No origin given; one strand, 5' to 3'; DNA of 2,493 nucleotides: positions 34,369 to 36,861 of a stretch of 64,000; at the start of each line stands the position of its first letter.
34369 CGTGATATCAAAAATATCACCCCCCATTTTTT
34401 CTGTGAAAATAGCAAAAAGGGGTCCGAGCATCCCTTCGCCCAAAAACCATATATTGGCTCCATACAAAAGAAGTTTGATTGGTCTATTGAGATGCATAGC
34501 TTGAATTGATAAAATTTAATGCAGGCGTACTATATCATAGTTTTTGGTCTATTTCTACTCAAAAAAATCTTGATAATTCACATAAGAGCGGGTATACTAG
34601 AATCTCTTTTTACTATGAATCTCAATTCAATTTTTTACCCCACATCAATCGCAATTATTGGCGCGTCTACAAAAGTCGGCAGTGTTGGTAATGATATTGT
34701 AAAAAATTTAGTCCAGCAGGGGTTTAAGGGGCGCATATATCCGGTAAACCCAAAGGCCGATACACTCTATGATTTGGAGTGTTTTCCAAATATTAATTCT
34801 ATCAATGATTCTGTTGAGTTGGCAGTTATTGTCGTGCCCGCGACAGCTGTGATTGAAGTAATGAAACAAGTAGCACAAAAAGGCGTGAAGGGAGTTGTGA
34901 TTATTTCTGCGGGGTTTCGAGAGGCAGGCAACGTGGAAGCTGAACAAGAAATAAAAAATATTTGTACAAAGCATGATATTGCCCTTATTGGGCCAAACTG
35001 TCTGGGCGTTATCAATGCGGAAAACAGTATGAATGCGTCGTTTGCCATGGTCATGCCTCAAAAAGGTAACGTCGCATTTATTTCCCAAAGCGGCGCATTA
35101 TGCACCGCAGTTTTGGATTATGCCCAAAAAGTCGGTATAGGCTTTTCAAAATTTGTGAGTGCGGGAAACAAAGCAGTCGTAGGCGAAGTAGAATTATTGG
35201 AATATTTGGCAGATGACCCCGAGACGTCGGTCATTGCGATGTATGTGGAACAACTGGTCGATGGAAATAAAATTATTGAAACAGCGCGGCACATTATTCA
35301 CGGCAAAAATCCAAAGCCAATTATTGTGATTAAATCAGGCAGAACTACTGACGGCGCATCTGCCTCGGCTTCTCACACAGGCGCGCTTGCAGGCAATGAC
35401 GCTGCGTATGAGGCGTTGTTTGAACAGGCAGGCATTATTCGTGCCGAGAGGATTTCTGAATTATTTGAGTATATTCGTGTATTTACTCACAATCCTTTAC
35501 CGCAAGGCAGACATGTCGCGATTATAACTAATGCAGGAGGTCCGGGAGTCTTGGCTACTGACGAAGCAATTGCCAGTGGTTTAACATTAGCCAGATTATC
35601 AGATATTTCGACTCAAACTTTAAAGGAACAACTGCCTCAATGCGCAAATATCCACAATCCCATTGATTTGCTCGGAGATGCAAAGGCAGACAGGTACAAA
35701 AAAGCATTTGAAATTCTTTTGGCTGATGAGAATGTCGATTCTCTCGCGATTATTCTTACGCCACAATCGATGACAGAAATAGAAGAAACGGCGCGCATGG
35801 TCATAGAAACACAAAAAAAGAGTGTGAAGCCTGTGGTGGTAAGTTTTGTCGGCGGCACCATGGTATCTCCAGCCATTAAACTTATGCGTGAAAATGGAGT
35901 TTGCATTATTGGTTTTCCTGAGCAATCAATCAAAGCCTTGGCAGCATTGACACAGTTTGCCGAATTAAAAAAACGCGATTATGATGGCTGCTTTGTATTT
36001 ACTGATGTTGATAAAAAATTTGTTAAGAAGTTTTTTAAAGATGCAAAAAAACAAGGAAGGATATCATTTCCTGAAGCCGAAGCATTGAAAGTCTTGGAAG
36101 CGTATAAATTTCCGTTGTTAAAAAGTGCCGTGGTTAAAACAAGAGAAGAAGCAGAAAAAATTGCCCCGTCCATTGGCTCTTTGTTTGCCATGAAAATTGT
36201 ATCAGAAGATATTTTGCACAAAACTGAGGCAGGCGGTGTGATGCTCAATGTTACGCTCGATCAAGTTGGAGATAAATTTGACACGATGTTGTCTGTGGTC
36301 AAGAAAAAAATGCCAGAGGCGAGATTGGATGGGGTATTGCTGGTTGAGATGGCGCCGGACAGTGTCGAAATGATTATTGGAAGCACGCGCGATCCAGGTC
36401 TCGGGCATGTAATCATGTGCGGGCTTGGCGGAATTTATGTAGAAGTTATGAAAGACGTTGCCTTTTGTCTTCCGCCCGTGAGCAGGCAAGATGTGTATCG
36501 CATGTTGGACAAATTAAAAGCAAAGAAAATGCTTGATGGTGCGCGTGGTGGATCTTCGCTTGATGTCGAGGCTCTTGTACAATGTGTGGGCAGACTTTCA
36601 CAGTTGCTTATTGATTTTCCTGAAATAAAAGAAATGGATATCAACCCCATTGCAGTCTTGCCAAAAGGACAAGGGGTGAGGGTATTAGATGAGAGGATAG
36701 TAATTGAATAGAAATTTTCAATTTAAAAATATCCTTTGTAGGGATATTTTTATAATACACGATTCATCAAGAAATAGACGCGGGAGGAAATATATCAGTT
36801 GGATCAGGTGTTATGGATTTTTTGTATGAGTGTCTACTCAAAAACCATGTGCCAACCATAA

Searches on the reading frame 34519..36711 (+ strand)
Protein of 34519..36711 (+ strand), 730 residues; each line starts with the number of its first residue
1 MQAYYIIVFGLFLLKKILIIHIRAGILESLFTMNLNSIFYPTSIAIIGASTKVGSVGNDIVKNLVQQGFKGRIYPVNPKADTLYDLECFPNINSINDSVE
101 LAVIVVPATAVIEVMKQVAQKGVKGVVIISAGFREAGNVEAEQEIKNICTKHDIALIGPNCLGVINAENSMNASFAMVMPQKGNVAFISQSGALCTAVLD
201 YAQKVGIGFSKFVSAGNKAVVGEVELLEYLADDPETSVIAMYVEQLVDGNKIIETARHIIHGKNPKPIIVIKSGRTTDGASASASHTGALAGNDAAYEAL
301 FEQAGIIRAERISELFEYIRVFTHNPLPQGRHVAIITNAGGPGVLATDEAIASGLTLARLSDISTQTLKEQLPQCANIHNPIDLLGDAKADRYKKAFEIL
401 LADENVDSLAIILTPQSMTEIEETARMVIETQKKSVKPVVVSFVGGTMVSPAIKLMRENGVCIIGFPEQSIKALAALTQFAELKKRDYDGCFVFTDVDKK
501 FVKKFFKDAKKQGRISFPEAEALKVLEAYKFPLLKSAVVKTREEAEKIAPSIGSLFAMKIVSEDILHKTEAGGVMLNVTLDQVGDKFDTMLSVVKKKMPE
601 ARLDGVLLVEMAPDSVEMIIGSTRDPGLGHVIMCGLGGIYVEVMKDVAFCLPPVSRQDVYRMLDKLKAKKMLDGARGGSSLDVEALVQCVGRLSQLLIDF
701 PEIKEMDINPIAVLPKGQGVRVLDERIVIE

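Call 43: search_protein_families(library=pfam, proteins=[window:34519-36711:+], max_evalue=0.00001)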
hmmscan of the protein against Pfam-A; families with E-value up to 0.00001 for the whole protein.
window:34519-36711:+ (730 aa): 6 families
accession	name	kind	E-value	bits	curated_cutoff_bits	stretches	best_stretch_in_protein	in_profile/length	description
PF13549.11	ATP-grasp_5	-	3.5e-68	229.7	27.6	1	509-729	2-221/221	ATP-grasp domain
PF13607.11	Succ_CoA_lig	-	1.7e-53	180.5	27.4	1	182-322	1-138/138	Succinyl-CoA ligase like flavodoxin domain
PF13380.12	CoA_binding_2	-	3.4e-24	85.9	22.8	1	43-166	2-115/116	CoA binding domain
PF02629.25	CoA_binding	-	9.1e-15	55.6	22.3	1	40-132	2-97/97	CoA binding domain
PF19045.5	Ligase_CoA_2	-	2e-12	47.9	23.7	1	333-476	1-150/162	Ligase-CoA domain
PF00549.24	Ligase_CoA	-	4.7e-07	30.4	24.5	0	376-470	20-121/128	CoA-ligase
